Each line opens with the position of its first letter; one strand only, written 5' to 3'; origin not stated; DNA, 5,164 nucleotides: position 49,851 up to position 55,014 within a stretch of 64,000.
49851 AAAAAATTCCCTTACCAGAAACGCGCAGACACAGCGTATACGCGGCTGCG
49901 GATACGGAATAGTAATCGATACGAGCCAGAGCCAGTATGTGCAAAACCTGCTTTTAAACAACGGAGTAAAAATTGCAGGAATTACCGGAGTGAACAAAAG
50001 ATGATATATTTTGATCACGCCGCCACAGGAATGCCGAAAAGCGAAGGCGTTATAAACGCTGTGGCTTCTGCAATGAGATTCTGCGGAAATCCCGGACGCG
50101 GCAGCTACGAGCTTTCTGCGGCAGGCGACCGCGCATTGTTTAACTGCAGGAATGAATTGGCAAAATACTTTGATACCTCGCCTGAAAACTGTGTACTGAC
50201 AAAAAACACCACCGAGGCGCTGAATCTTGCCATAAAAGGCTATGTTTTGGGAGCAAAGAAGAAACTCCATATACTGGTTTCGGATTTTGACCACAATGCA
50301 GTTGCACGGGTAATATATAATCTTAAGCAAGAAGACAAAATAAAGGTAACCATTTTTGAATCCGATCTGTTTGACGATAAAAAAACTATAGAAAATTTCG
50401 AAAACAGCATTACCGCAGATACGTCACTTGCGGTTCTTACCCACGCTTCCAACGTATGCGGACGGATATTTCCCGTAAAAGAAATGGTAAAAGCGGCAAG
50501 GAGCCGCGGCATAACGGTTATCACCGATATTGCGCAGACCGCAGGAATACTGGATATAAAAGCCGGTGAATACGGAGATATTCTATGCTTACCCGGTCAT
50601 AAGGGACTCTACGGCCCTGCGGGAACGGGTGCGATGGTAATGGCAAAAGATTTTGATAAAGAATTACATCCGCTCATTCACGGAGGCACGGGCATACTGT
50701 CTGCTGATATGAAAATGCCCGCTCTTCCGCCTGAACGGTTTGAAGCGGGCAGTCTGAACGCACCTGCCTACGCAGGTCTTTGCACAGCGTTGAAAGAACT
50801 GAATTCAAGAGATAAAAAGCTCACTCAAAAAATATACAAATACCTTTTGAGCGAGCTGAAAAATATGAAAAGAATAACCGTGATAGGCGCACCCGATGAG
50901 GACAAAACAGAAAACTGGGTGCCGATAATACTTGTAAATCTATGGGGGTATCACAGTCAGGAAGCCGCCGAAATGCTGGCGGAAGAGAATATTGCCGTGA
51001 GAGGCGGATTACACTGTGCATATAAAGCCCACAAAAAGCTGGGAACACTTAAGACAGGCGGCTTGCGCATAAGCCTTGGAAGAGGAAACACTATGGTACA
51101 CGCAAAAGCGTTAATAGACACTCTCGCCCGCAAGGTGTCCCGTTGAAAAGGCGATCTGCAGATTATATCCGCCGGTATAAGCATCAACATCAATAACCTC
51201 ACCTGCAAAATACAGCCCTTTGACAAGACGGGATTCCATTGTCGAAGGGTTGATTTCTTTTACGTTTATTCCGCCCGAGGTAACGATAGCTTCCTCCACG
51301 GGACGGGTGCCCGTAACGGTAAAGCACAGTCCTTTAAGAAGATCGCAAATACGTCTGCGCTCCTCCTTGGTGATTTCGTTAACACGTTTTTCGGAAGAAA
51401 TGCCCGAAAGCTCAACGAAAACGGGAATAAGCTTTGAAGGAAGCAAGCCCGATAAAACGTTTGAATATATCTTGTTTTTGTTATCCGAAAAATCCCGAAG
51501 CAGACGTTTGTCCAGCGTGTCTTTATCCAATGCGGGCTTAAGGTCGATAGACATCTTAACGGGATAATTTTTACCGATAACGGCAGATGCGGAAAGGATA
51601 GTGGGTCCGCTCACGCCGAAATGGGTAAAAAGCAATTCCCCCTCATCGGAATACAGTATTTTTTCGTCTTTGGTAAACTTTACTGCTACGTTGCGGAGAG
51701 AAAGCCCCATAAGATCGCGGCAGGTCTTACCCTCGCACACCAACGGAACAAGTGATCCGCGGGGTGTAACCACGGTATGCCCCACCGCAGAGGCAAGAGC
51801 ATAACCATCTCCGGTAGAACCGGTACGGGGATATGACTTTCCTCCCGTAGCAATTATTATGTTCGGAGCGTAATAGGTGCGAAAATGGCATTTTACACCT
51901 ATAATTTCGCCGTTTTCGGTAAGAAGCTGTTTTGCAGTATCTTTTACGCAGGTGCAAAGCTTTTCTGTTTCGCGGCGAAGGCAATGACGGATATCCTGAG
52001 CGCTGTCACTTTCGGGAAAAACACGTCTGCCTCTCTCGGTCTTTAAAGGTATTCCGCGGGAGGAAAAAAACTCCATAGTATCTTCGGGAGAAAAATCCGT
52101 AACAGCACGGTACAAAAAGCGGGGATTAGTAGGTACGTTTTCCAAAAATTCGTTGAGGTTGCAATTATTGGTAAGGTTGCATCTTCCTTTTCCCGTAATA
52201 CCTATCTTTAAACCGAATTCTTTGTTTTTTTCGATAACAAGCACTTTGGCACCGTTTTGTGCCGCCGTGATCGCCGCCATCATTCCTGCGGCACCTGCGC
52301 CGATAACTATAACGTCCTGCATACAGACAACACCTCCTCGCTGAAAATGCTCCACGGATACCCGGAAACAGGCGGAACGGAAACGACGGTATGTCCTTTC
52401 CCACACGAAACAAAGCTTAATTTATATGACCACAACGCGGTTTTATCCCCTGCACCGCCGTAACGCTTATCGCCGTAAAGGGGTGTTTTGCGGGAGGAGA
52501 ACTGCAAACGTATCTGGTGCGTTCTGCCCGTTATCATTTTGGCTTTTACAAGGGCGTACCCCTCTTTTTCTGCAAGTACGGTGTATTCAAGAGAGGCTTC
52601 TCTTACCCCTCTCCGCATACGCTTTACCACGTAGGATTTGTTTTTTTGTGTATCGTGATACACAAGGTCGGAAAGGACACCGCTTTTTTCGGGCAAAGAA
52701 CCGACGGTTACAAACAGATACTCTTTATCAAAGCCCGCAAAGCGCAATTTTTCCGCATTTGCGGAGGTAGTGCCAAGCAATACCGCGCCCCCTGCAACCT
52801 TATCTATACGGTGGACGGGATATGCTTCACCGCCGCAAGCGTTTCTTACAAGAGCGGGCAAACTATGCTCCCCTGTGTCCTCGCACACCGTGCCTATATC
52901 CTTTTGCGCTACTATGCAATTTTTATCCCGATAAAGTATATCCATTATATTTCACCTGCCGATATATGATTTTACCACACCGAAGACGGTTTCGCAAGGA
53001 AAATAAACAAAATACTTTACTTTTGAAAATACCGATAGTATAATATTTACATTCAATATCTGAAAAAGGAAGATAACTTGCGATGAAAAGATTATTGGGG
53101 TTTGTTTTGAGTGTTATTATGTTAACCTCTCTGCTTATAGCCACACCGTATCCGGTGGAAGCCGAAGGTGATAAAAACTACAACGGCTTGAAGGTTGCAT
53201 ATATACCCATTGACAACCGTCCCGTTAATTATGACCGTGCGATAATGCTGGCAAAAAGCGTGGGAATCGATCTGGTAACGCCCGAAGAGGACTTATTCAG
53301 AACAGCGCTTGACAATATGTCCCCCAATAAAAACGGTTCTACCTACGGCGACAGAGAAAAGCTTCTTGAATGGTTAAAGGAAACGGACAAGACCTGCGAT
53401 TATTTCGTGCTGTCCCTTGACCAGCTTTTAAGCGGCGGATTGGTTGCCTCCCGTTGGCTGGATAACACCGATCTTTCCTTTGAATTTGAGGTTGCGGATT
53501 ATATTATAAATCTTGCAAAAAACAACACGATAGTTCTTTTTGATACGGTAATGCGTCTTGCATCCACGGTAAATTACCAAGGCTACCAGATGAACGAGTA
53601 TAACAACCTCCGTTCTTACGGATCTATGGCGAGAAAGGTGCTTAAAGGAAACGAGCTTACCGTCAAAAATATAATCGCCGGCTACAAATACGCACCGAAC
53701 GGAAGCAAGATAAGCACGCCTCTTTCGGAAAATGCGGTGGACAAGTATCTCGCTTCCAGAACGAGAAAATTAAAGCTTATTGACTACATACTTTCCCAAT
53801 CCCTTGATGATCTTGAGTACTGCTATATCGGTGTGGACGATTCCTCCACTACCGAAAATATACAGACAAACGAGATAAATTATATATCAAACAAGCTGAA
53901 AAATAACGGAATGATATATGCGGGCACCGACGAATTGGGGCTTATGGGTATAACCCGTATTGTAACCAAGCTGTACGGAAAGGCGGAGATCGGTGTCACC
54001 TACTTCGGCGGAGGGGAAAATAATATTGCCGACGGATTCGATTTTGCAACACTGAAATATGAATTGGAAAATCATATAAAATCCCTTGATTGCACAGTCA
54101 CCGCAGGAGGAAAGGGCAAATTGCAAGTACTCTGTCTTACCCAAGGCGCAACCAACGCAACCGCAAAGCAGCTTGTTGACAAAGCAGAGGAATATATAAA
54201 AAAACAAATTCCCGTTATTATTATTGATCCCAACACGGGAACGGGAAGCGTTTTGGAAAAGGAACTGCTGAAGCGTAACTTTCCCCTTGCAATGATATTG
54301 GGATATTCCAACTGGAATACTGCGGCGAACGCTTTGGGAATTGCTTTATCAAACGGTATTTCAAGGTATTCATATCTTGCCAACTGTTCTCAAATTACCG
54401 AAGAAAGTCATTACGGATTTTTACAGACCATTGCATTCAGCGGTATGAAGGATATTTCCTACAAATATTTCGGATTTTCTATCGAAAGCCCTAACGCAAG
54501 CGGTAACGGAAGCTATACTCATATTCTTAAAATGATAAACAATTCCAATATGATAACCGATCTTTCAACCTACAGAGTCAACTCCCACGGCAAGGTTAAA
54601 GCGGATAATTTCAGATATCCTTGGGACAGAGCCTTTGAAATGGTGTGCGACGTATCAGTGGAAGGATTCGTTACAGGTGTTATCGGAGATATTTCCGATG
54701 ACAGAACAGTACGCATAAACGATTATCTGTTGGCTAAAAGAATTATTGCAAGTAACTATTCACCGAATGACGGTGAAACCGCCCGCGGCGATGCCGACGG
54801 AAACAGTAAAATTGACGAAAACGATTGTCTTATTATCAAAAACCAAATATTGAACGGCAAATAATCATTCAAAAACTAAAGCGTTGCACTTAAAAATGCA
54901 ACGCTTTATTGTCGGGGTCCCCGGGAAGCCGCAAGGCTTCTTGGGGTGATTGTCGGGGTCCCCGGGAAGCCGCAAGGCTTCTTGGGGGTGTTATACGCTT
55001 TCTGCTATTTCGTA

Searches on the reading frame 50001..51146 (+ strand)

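Call 42: search_protein_families(library=pfam, proteins=[window:50001-51146:+], max_evalue=0.0001)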
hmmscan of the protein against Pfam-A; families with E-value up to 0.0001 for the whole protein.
window:50001-51146:+ (381 aa): 2 families
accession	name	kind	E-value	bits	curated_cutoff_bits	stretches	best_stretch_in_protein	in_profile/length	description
PF00266.25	Aminotran_5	-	4.3e-63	214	21.5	1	2-365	1-365/371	Aminotransferase class-V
PF01041.23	DegT_DnrJ_EryC1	-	9.9e-09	35.3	19.8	1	52-333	32-303/360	DegT/DnrJ/EryC1/StrS aminotransferase family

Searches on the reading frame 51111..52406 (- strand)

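Call 42: search_protein_families(library=pfam, proteins=[window:51111-52406:-], max_evalue=0.0001)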
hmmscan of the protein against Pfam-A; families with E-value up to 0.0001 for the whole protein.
window:51111-52406:- (431 aa): 12 families
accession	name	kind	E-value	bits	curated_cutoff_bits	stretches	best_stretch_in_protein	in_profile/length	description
PF03486.20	HI0933_like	-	1.7e-84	283.5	50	1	31-428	2-243/244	HI0933-like protein Rossmann domain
PF22780.1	HI0933_like_1st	-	8.9e-38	130.1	27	1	218-375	3-165/165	HI0933-like protein barrel and H2TH domain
PF00890.30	FAD_binding_2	-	1.2e-12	48.2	20.4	1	31-68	1-38/414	FAD binding domain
PF01134.28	GIDA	-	1.7e-12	47.5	22.1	1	31-62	1-32/391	Glucose inhibited division protein A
PF07992.20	Pyr_redox_2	-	9.7e-12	45.3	26.1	1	31-192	2-112/291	Pyridine nucleotide-disulphide oxidoreductase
PF12831.13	FAD_oxidored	-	4.8e-10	39.7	27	1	31-65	1-35/416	FAD dependent oxidoreductase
PF13738.12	Pyr_redox_3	-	1.6e-08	34.6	30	0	33-62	1-31/305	Pyridine nucleotide-disulphide oxidoreductase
PF01266.30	DAO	-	2.1e-07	31.2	27.9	1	31-65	1-35/353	FAD dependent oxidoreductase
PF13450.12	NAD_binding_8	-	6.7e-07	29.9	21.9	1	34-67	1-34/68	NAD(P)-binding Rossmann-like domain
PF01946.23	Thi4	-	9.4e-06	25.5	26.2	1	29-77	17-66/235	Thi4 family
PF01262.27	AlaDh_PNT_C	-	2.8e-05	24.1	23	1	29-63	28-62/214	Alanine dehydrogenase/PNT, C-terminal domain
PF01494.25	FAD_binding_3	-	4.2e-05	23.4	22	1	31-64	3-36/349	FAD binding domain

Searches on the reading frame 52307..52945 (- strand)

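Call 43: search_protein_families(library=pfam, proteins=[window:52307-52945:-], max_evalue=0.0001)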
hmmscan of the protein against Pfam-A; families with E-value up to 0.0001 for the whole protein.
window:52307-52945:- (212 aa): 1 family
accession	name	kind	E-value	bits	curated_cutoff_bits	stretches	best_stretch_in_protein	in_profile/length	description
PF00849.27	PseudoU_synth_2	-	4.2e-18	66.5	26.8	1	11-151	3-152/152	RNA pseudouridylate synthase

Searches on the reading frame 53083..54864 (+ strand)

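Call 43: search_protein_families(library=pfam, proteins=[window:53083-54864:+], max_evalue=0.0001)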
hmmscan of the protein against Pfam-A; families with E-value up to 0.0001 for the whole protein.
window:53083-54864:+ (593 aa): 2 families
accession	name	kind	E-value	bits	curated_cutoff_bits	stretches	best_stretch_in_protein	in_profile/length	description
PF13552.11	DUF4127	-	1.1e-63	215.9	27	1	38-520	1-486/489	Protein of unknown function (DUF4127)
PF00404.24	Dockerin_1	-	2e-05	25.1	22.9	1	535-590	2-57/57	Dockerin type I domain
